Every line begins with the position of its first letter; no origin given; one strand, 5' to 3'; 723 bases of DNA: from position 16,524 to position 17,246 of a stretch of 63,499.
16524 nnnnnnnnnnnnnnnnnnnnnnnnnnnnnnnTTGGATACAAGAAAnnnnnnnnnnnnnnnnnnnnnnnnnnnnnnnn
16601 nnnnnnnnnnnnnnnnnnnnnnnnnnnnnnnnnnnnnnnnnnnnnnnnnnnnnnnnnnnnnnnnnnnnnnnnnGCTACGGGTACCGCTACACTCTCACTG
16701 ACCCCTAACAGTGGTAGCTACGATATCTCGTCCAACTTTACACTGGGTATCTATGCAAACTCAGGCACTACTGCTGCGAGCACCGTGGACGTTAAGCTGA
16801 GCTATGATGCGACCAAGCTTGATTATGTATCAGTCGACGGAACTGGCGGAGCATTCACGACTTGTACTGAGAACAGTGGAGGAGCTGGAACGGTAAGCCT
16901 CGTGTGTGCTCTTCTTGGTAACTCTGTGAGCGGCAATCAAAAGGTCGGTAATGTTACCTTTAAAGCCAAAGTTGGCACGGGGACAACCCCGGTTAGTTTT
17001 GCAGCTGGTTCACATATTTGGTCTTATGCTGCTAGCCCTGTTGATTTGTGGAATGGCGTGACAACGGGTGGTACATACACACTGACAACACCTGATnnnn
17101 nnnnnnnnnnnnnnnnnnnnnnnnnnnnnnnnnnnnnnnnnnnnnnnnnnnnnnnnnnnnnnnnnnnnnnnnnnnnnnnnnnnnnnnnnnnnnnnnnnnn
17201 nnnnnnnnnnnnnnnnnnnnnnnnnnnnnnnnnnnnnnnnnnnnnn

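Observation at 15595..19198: Three-gene cohesin/dockerin module suggesting a minimal self-assembling surface scaffold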

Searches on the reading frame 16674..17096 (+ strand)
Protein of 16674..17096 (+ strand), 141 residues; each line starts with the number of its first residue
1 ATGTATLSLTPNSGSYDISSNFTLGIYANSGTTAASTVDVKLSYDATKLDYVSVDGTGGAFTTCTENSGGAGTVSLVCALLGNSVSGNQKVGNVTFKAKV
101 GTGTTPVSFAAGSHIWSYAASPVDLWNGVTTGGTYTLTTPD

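Call 6: search_solved_structures(query=window:16674-17096:+, max_evalue=10, show_alignments=3)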
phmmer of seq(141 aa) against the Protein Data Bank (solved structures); distinct sequences matched with E-value up to 10: 6.
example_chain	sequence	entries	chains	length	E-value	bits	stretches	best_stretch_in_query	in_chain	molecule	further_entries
5nrm_A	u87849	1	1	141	0.19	15.1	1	33-61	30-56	Endoglucanase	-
5nrk_A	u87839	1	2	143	0.22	14.9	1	33-60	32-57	Endoglucanase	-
2jh2_A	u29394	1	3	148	0.55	13.6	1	17-101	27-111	O-GLCNACASE NAGJ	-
2w1n_A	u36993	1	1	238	0.63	13.4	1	17-107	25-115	O-GLCNACASE NAGJ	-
2ozn_A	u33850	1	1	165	0.69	13.3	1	17-101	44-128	O-GlcNAcase nagJ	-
2o4e_A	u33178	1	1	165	0.72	13.3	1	17-101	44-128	O-GlcNAcase nagJ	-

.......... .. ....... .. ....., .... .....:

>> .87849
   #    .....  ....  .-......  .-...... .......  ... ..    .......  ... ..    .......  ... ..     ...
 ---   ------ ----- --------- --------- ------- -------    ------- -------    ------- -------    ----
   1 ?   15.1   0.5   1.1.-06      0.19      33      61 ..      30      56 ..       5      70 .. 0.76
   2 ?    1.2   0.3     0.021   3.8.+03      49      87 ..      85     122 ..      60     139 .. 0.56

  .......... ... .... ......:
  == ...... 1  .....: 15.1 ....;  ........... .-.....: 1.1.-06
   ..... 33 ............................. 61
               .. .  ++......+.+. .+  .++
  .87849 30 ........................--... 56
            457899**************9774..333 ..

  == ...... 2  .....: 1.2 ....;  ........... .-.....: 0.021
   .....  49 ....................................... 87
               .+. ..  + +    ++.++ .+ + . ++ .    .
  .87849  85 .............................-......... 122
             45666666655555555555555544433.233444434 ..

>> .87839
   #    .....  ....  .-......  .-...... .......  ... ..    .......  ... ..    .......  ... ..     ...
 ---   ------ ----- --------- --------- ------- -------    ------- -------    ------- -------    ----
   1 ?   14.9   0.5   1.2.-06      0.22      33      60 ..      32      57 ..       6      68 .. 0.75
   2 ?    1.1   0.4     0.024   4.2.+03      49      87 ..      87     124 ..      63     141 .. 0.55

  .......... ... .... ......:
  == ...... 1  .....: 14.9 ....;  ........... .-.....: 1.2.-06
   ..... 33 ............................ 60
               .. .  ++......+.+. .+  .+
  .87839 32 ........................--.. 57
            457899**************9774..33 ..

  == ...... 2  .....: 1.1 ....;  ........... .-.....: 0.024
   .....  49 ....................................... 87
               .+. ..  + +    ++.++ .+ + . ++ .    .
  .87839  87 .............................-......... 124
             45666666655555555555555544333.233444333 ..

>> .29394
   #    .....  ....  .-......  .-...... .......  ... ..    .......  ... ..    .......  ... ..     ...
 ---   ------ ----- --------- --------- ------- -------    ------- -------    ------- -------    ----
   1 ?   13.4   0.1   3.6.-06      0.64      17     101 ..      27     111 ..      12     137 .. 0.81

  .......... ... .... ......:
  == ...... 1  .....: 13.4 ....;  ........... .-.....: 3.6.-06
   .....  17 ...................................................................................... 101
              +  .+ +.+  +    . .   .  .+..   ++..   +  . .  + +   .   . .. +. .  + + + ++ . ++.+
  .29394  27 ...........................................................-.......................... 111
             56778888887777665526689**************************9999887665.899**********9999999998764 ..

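Call 8: find_homologous_proteins(query=window:16674-17096:+, max_evalue=0.001)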
Query seq(141 aa) (141 aa): 1 proteins with E <= 0.001 among 412 candidates.
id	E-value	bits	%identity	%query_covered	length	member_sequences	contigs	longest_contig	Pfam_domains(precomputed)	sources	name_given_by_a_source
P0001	7.7e-19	86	39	93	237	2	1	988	PF17957.8,PF00963.25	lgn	-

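Call 12: search_solved_structures(query=A1, max_evalue=10, show_alignments=2)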
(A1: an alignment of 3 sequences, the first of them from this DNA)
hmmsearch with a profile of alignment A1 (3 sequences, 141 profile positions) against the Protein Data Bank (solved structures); distinct sequences matched with E-value up to 10: 13.
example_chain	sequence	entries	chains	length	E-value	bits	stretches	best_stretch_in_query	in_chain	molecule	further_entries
8vur_H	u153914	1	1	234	0.0013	21.8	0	27-71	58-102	003-102 Heavy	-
4ums_A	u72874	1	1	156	0.0041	20.2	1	18-104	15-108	CELLULOSOMAL ANCHORING SCAFFOLDIN B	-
9kyz_A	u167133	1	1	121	0.027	17.5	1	27-72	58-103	mab975HC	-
5nrm_A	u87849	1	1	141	0.16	15.1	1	21-105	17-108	Endoglucanase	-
5nrk_A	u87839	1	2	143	0.17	15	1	20-105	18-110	Endoglucanase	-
7qf7_A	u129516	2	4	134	0.55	13.3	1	78-104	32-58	Protein phosphatase 1 regulatory subunit 3C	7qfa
7qm2_B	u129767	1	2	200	0.91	12.6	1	78-103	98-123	Protein phosphatase 1 regulatory subunit 3C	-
9wca_J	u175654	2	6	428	0.94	12.5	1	6-74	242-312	A8 gpJ 713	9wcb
1ahk_A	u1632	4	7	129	0.94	12.5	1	32-91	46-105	DER F 2 | Mite group 2 allergen Der f 2 | mite allergen Der f II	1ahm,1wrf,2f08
6wyt_H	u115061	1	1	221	1.6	11.8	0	21-70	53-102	MuSK1B heavy chain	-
6qd8_H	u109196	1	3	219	1.8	11.6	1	71-90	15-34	Heavy chain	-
7wph_E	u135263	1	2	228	2.2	11.3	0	71-89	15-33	Fab06 heavy chain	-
8vuy_H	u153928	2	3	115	3.3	10.8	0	27-71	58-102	003-102 Heavy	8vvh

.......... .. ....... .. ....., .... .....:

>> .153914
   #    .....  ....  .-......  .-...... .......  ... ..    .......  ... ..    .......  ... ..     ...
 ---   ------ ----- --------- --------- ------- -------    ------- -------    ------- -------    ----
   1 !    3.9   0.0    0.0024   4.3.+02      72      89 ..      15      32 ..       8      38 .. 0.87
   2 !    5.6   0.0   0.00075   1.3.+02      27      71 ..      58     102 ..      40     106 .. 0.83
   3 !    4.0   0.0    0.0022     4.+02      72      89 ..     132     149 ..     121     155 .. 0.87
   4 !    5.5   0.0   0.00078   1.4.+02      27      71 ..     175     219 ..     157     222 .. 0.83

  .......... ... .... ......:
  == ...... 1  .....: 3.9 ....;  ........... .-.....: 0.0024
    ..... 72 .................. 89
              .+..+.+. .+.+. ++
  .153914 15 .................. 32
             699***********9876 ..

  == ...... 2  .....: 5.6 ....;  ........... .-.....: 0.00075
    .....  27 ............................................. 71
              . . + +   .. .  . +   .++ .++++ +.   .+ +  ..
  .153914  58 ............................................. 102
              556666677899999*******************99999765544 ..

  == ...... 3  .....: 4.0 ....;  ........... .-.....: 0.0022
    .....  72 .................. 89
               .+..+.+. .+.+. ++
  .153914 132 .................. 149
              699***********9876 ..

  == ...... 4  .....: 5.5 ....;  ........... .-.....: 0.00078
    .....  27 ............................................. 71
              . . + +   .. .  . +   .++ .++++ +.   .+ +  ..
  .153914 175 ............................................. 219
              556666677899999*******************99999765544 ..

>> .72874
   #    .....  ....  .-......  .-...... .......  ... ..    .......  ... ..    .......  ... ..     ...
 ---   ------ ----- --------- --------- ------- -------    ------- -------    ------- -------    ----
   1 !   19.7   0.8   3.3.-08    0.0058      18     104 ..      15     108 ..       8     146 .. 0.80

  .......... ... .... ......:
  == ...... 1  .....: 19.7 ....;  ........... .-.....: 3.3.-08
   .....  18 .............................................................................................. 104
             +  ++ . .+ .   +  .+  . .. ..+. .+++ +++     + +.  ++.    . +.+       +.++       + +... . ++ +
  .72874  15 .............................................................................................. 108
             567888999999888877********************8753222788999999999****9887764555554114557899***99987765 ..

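Call 18: search_protein_representatives(alignment_id=A1)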
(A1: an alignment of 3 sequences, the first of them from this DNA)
Query: 3 sequences, 141 profile positions. Proteins with E-value up to 0.001 (for the whole library): 2901; up to 1e-10: 872; up to 1e-30: 49. The best 150 are listed.
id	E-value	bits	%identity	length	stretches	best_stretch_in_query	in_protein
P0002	8.3e-65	233.1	-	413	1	1-141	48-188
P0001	3.7e-62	224.6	-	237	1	1-141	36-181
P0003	8.6e-55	200.7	-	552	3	5-139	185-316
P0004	4.5e-46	172.4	-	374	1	1-139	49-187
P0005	2.6e-43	163.5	-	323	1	1-138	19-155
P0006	2.9e-40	153.6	-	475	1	3-138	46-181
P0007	3.7e-40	153.2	-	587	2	2-138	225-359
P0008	2.1e-39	150.8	-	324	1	1-141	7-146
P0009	2.4e-39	150.7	-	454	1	2-140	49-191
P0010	3.4e-39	150.1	-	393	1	1-140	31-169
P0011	4.5e-39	149.7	-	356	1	1-140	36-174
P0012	1.0e-38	148.6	-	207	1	1-138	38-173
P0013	1.4e-38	148.2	-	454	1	2-138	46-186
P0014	1.7e-38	147.9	-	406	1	1-140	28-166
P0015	1.8e-38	147.8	-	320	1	1-140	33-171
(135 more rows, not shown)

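Call 23: search_protein_families(library=pfam, alignment_id=A2, max_evalue=0.001)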
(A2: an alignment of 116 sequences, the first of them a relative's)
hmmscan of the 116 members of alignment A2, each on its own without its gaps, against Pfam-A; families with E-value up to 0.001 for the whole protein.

A. member 1, P0001 (237 aa): 2 families
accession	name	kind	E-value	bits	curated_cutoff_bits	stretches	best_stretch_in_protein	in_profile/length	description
PF17957.7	Big_7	-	1.6e-08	35.5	24.1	1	185-237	1-53/70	Bacterial Ig domain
PF00963.24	Cohesin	-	2.1e-05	25.2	24.1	1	51-149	10-116/139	Cohesin domain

B. families by the number of members that match (of 116 scanned): 31 families (the first 25 are shown)
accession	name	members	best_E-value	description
PF00963.24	Cohesin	65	1.3e-29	Cohesin domain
PF13620.12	CarboxypepD_reg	45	5.1e-10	Carboxypeptidase regulatory-like domain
PF24025.1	Ig_DR_A0283-like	15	2.8e-07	DR_A0283-like, Ig-like domain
PF17802.7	SpaA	13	2.5e-05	Prealbumin-like fold domain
PF00404.24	Dockerin_1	11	1.9e-09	Dockerin type I domain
PF17957.7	Big_7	10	3.2e-29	Bacterial Ig domain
PF17210.9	SdrD_B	6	3.1e-05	SdrD B-like domain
PF07705.17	CARDB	5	1.6e-17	CARDB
PF13715.12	CarbopepD_reg_2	5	9.7e-07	CarboxypepD_reg-like domain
PF00041.27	fn3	4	7.1e-11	Fibronectin type III domain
PF24107.1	DUF7382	4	3.4e-06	Domain of unknown function (DUF7382)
PF17789.7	MG4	4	0.00012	Macroglobulin domain MG4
PF02369.22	Big_1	3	0.00012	Bacterial Ig-like domain (group 1)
PF05887.16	Trypan_PARP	3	0.00036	Procyclic acidic repetitive protein (PARP)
PF01833.30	TIG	1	5e-32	IPT/TIG domain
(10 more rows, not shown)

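Call 26: search_solved_structures(query=A3, max_evalue=0.01, show_alignments=2)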
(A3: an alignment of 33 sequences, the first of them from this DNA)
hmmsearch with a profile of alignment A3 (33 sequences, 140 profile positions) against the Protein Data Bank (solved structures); distinct sequences matched with E-value up to 0.01: 14.
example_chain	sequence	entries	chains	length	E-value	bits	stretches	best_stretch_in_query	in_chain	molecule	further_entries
6kgc_A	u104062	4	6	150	1.1e-05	28.5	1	4-138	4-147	Probably cellulosomal scaffolding protein, secreted cellulose-binding and cohesin domain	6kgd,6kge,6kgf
6kg8_A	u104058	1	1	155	1.1e-05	28.4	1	4-138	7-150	Probably cellulosomal scaffolding protein, secreted cellulose-binding and cohesin domain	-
1g1k_A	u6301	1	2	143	6.5e-05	25.9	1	7-137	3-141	SCAFFOLDING PROTEIN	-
2vn5_A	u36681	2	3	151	8.2e-05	25.6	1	19-136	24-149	SCAFFOLDING PROTEIN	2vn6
2jh2_A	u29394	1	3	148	0.00018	24.5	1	14-113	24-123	O-GLCNACASE NAGJ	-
2ozn_A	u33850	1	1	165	0.0002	24.4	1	14-113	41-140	O-GlcNAcase nagJ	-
2o4e_A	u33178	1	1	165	0.00025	24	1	14-113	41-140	O-GlcNAcase nagJ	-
2w1n_A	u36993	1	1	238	0.00045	23.2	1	15-113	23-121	O-GLCNACASE NAGJ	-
3f2l_A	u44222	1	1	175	0.0008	22.4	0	74-139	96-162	Cellulosomal scaffoldin adaptor protein B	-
1qzn_A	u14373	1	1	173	0.00088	22.3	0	74-139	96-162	cellulosomal scaffoldin adaptor protein B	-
3bwz_A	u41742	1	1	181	0.00091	22.2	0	74-139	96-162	Cellulosomal scaffoldin adaptor protein B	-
1zv9_A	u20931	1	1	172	0.00099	22.1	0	74-139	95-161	Cellulosomal scaffoldin adaptor protein B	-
7urp_A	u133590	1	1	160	0.0021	21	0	11-109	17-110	Ribonucleases G and E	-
5m2o_A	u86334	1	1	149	0.0086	19.1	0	15-139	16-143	Putative cellulosomal scaffoldin protein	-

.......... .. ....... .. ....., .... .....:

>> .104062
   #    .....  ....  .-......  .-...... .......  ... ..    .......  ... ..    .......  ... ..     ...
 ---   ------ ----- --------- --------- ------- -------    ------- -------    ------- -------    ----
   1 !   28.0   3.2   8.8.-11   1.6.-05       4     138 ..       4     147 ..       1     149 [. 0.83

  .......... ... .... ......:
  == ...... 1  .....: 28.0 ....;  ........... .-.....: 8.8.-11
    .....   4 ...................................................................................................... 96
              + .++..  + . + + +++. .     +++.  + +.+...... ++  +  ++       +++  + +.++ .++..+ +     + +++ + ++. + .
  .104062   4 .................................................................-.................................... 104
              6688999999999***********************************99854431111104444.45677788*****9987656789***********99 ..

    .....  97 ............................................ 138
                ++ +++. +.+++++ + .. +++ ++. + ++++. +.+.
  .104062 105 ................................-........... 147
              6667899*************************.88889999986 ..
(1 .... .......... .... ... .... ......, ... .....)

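Call 27: find_homologous_proteins(query=A3, max_evalue=0.00001)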
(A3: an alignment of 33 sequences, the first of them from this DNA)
Query A3 (33 sequences) (141 aa, profile of the alignment): 30 proteins with E <= 0.00001 among 8000 candidates.
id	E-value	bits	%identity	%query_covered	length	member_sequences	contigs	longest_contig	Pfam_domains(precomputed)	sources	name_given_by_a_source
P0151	2.9e-40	155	41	97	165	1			PF00963.25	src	-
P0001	5.9e-40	154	39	93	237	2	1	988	PF17957.8,PF00963.25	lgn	-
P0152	2.0e-39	152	45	96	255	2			PF17957.8,PF00963.25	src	-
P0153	8.1e-39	150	35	91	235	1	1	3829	PF00963.25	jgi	jgi:hypothetical protein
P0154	8.4e-39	150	35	91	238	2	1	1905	PF00963.25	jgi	jgi:hypothetical protein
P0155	1.7e-38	149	36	91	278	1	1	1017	-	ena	-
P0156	1.3e-34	137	35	76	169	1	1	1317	-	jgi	jgi:hypothetical protein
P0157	1.8e-33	133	33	93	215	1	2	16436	PF00963.25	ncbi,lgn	-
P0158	3.0e-33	132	36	79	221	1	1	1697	PF00404.25,PF00963.25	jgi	-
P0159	5.6e-32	128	38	96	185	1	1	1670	-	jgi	jgi:hypothetical protein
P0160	1.8e-31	127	33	67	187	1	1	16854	PF00963.25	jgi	jgi:hypothetical protein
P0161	6.7e-31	125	26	97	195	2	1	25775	PF00963.25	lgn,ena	-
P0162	1.4e-30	124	32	82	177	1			PF00963.25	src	-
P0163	6.9e-30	122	30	77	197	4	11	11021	-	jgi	jgi:hypothetical protein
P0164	2.1e-24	104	39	63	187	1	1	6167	PF00963.25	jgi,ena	-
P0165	1.7e-18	85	32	44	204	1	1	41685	PF00963.25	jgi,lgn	-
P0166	1.6e-16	78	30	74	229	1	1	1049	PF00963.25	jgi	-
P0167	4.6e-16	77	30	94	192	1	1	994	PF00963.25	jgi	jgi:Cohesin domain.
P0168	8.5e-16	76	31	96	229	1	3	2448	PF00963.25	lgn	-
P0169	2.0e-15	75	29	96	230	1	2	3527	PF00963.25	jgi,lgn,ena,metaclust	metaclust:\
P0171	2.2e-12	65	39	36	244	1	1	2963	PF00963.25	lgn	-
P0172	2.3e-12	65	22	35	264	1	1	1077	PF00963.25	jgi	jgi:hypothetical protein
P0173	3.6e-12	64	24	75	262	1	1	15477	PF00963.25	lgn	-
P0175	3.3e-11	61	25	77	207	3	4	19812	PF00963.25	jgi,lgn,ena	-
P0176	2.4e-10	58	30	50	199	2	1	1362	PF00963.25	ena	-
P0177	2.6e-10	58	28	67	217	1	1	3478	PF00963.25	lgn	-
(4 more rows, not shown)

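Call 89: find_encoding_contigs(protein=P0157, flank=5000, max_places=2)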
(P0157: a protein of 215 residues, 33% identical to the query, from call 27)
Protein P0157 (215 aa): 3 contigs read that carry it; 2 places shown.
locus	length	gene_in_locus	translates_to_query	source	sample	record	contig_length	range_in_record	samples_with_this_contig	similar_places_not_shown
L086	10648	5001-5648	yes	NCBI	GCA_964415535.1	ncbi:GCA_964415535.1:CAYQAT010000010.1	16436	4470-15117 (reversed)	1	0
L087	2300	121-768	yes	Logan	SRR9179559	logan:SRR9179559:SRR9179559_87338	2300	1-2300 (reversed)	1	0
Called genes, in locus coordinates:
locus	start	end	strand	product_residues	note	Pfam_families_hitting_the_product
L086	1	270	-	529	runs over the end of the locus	?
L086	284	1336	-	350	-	PF21710:Spt6_S1 (faint), PF00575:S1 (weak), PF24685:OB_RRP5_4th (faint), PF00575:S1 (weak), PF13509:S1_2 (faint), PF00575:S1, PF23459:S1_RRP5 (weak)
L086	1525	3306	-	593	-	-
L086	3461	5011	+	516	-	PF17957:Big_7, PF13750:Big_3_3 (weak), PF17957:Big_7, PF00404:Dockerin_1 (weak)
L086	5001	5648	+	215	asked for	PF00963:Cohesin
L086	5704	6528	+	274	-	PF00480:ROK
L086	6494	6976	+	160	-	-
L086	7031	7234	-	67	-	PF10685:KGG (faint)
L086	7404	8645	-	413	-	PF00404:Dockerin_1, PF22842:Pel9A-like_beta_helix, PF13229:Beta_helix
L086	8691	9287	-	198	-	-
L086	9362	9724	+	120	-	PF05635:23S_rRNA_IVP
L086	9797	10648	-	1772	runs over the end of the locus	?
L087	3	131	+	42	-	?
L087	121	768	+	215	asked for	PF00963:Cohesin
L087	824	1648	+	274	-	PF00480:ROK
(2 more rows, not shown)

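Call 90: find_encoding_contigs(protein=P0161, flank=5000, max_places=2)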
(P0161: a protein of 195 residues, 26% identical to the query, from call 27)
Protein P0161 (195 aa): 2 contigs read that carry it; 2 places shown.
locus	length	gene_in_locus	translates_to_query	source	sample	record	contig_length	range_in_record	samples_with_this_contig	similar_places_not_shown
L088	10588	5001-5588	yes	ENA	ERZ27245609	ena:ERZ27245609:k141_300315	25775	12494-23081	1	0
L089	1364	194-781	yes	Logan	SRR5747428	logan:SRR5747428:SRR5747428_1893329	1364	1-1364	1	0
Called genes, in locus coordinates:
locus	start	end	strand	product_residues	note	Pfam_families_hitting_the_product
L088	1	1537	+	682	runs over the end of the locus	PF00873:ACR_tran (weak), PF03176:MMPL (weak), PF00873:ACR_tran, PF02355:SecD_SecF_C (weak)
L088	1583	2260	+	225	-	PF00873:ACR_tran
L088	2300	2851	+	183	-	PF00929:RNase_T, PF13482:RNase_H_2 (weak), PF16473:Rv2179c-like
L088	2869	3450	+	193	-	PF00702:Hydrolase, PF13419:HAD_2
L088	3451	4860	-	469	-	PF12229:PG_binding_4, PF11350:DUF3152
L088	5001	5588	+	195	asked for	PF00963:Cohesin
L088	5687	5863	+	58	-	-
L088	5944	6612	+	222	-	-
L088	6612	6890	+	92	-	-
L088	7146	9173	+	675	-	PF22842:Pel9A-like_beta_helix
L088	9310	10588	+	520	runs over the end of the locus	PF13472:Lipase_GDSL_2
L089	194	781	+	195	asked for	PF00963:Cohesin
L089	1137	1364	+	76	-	?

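Call 91: find_encoding_contigs(protein=P0165, flank=5000, max_places=2)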
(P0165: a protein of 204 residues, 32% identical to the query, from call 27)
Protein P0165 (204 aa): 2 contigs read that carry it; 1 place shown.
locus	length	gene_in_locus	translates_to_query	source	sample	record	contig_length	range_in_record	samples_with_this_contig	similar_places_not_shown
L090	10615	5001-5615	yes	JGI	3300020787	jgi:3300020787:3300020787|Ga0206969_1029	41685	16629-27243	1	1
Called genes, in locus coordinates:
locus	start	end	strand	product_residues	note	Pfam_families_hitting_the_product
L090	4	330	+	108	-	-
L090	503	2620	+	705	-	PF00009:GTP_EFTU, PF03144:GTP_EFTU_D2, PF22042:EF-G_D2, PF14492:EFG_III, PF16658:RF3_C (weak), PF03764:EFG_IV, PF00679:EFG_C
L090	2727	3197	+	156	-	-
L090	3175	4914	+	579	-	-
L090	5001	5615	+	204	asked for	PF00963:Cohesin (weak)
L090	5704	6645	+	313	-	PF12146:Hydrolase_4, PF00561:Abhydrolase_1, PF12697:Abhydrolase_6 (weak)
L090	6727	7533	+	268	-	PF00702:Hydrolase (faint), PF08282:Hydrolase_3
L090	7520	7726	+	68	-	PF09413:DUF2007 (weak)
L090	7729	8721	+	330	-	PF01565:FAD_binding_4, PF02873:MurB_C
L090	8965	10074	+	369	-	PF00438:S-AdoMet_synt_N, PF02772:S-AdoMet_synt_M, PF02773:S-AdoMet_synt_C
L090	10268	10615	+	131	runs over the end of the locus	-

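Call 92: find_encoding_contigs(protein=P0175, flank=5000, max_places=2)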
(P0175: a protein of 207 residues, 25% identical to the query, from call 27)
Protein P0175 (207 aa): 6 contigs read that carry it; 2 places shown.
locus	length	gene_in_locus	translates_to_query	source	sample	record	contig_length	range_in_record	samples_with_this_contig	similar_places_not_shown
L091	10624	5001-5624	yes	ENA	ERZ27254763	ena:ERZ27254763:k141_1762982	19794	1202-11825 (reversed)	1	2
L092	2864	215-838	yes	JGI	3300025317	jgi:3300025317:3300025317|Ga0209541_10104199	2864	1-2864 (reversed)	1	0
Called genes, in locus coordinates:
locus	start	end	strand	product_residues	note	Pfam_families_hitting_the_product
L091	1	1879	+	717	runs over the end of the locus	-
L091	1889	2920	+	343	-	-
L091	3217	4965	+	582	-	PF00404:Dockerin_1 (weak)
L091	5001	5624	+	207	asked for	PF00963:Cohesin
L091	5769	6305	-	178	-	-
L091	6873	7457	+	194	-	-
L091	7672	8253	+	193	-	-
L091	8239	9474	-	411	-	PF00890:FAD_binding_2 (weak), PF01266:DAO (faint), PF01494:FAD_binding_3 (faint), PF05834:Lycopene_cycl (faint), PF07992:Pyr_redox_2 (weak)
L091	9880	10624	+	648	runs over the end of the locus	?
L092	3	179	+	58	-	?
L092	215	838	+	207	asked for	PF00963:Cohesin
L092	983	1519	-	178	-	-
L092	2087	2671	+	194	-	-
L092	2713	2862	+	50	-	?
